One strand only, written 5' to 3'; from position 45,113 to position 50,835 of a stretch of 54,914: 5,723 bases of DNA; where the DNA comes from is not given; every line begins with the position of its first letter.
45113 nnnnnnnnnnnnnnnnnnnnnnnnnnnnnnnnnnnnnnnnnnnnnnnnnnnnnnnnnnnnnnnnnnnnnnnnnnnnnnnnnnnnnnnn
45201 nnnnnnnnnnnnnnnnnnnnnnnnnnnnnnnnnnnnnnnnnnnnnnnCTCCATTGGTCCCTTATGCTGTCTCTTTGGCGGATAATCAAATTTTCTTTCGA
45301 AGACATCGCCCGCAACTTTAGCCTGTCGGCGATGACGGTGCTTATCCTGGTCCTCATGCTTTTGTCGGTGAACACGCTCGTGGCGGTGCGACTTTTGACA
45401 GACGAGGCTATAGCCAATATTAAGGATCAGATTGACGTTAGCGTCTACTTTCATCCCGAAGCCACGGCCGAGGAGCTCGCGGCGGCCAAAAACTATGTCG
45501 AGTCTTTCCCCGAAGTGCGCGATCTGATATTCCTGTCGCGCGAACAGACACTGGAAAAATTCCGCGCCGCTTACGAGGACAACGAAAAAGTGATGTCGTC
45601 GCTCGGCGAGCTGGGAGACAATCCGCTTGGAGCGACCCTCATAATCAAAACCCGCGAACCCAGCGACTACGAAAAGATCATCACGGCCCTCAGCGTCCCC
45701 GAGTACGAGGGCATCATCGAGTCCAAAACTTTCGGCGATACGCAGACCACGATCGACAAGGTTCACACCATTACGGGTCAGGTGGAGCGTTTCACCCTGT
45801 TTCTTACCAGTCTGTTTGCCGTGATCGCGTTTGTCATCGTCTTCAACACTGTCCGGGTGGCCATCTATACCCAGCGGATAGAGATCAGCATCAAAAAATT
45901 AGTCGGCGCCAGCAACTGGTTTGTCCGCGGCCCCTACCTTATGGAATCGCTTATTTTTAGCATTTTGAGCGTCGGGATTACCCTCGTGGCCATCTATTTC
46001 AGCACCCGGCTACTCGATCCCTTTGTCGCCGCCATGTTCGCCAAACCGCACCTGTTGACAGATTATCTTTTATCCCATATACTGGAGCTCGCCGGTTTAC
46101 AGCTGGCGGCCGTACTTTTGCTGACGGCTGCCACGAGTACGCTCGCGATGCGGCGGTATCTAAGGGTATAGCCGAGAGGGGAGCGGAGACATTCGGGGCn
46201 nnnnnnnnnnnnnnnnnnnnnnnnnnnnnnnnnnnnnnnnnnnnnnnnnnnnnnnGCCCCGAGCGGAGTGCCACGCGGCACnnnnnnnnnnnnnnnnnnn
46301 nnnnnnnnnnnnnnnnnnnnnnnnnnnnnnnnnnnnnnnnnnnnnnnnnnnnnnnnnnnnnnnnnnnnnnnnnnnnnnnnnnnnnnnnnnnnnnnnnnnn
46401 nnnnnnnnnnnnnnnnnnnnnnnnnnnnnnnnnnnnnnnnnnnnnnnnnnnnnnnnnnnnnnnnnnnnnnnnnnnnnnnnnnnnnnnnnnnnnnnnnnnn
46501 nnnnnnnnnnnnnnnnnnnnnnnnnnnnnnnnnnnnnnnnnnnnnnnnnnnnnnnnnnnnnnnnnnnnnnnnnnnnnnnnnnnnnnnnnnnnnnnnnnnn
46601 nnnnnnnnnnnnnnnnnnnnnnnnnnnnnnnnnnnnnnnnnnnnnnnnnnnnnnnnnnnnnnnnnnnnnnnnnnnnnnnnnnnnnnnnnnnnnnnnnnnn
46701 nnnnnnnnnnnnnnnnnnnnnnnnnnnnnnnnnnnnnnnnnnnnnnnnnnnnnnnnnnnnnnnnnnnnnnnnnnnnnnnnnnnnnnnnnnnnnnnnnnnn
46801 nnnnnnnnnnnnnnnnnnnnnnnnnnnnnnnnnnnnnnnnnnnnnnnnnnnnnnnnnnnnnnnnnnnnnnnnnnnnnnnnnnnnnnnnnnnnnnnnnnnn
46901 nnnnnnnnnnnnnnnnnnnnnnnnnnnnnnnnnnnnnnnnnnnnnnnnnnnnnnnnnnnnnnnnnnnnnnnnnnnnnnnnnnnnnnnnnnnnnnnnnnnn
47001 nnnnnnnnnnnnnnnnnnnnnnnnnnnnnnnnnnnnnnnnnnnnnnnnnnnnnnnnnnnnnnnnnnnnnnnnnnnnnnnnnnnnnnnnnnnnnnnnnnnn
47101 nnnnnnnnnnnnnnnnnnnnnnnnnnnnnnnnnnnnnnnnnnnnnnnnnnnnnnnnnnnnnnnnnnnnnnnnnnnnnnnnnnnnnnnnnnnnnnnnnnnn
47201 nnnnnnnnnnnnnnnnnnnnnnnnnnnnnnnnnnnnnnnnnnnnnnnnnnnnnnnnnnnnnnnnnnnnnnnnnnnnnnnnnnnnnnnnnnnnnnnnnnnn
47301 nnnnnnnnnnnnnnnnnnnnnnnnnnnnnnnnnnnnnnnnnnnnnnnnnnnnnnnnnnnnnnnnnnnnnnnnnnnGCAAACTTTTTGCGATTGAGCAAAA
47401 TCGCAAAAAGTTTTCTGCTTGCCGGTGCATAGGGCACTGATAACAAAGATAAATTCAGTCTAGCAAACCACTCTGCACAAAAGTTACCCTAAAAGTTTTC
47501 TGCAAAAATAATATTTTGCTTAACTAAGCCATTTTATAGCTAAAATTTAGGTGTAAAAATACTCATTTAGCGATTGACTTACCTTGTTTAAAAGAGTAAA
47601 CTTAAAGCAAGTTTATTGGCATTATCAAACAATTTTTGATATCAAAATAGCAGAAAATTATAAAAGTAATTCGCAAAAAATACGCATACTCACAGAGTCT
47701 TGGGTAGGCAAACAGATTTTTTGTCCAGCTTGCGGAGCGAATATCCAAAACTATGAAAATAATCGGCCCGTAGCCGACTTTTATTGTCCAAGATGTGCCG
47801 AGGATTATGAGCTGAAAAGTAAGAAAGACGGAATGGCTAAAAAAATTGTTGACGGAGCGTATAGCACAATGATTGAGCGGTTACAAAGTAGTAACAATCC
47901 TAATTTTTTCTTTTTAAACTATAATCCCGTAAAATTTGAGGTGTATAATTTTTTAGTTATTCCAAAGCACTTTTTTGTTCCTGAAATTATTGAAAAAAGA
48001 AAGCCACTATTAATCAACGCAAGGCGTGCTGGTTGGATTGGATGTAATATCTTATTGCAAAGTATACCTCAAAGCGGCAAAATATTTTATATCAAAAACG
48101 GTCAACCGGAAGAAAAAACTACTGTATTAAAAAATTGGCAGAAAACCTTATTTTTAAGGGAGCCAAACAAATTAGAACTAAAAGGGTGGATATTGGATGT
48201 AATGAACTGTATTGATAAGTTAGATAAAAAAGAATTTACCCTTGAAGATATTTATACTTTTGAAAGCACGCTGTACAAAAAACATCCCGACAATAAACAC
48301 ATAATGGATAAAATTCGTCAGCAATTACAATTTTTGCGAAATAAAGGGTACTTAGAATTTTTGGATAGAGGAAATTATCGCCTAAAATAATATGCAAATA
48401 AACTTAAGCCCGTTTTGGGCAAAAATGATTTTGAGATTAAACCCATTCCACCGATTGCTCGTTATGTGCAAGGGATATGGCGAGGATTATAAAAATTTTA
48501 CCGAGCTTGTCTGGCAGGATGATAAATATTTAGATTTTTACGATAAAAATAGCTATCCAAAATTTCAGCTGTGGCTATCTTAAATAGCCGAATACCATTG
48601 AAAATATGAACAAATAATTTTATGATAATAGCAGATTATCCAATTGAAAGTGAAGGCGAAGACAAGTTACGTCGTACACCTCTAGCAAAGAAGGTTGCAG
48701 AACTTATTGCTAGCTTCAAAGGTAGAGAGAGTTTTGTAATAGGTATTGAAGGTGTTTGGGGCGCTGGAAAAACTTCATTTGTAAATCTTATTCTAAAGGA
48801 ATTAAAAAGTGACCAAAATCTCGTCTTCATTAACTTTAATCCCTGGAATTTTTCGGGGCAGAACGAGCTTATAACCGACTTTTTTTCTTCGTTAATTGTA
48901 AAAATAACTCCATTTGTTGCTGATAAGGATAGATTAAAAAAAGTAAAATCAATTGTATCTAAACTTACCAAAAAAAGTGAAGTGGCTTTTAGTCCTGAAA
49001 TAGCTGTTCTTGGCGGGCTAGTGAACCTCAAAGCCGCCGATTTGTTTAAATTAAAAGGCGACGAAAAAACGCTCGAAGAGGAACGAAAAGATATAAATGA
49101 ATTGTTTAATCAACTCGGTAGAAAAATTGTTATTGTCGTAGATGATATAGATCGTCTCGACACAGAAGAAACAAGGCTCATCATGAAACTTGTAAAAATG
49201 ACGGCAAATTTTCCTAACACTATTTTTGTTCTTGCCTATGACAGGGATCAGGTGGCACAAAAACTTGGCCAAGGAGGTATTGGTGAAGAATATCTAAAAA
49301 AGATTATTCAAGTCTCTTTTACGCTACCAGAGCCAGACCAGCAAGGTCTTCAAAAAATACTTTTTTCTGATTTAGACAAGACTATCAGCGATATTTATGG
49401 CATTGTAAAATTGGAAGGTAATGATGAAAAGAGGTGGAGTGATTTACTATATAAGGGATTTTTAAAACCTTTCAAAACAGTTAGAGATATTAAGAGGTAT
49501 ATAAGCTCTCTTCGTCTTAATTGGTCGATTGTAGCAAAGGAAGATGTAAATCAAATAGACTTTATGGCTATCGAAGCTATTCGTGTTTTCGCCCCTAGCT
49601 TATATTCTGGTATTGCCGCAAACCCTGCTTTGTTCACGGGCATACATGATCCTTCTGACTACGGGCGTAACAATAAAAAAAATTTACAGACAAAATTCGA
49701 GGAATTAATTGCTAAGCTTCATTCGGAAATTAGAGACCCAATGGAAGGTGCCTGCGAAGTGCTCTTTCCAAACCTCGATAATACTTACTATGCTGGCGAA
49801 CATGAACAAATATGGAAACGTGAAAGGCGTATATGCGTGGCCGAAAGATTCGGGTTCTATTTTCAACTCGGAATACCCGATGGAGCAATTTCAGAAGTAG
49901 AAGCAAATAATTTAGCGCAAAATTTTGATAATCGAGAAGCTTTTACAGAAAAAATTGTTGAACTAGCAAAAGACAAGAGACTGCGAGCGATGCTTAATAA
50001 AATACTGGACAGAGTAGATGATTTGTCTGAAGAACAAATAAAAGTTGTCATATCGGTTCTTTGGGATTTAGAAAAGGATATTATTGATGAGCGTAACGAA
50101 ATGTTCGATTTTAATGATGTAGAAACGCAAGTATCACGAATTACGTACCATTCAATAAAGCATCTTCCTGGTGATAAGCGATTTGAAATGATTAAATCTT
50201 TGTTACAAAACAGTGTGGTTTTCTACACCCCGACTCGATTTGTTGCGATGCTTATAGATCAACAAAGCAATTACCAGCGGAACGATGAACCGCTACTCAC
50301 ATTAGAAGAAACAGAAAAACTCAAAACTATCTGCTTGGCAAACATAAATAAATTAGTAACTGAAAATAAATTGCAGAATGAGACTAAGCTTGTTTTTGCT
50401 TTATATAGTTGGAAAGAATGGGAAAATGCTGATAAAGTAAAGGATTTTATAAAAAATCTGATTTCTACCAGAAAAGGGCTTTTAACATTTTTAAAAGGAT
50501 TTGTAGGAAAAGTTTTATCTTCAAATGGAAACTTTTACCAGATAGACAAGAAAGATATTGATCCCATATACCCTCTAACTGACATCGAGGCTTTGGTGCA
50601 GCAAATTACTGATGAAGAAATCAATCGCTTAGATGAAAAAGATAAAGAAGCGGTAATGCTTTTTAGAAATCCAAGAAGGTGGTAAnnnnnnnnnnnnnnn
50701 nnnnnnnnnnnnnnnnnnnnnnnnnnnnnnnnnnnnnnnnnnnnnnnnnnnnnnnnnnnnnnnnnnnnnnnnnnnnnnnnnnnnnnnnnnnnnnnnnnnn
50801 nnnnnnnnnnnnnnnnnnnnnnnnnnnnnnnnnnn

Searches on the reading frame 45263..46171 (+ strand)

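Call 57: search_protein_families(library=pfam, proteins=[window:45263-46171:+], max_evalue=0.01)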
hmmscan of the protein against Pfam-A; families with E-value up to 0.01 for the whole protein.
window:45263-46171:+ (302 aa): 2 families
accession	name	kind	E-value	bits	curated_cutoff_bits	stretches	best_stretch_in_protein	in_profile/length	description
PF18075.7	FtsX_ECD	-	1.5e-14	54.8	23.5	1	58-143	2-87/96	FtsX extracellular domain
PF02687.27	FtsX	-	2.6e-13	50.5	25.5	1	180-297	2-117/120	FtsX-like permease C-terminal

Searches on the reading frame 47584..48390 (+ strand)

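Call 57: search_protein_families(library=pfam, proteins=[window:47584-48390:+], max_evalue=0.01)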
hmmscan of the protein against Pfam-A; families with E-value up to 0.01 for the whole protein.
window:47584-48390:+ (268 aa): 3 families
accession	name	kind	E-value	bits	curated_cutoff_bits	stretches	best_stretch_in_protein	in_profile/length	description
PF06044.18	DpnI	-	2.2e-80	269.1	26.7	1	17-193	4-182/183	Dam-replacing family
PF17726.7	DpnI_C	-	1.8e-32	111.7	23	1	199-266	2-69/70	Dam-replacing HTH domain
PF07191.17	Zn_ribbon_6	-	0.0028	18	25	1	42-81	27-62/67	Double zinc ribbon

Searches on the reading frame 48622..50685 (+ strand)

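Call 57: search_protein_families(library=pfam, proteins=[window:48622-50685:+], max_evalue=0.01)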
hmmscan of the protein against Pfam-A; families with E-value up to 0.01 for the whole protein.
window:48622-50685:+ (687 aa): 6 families
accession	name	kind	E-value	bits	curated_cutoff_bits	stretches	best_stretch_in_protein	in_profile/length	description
PF07693.20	KAP_NTPase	-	4.6e-51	174.3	20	1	18-298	1-287/293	KAP family P-loop domain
PF13401.12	AAA_22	-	1.3e-06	29.1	27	1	42-192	10-109/130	AAA domain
PF13191.12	AAA_16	-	2.6e-05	25.2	32.6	1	40-196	27-161/167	AAA ATPase domain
PF00004.35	AAA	-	7.2e-05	23.7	21.2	1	44-204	5-106/131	ATPase family associated with various cellular activities (AAA)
PF13173.12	AAA_14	-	0.0024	18.3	27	0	39-88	4-54/129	AAA domain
PF01637.24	ATPase_2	-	0.0031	17.8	33.2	1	37-196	20-141/225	ATPase domain predominantly from Archaea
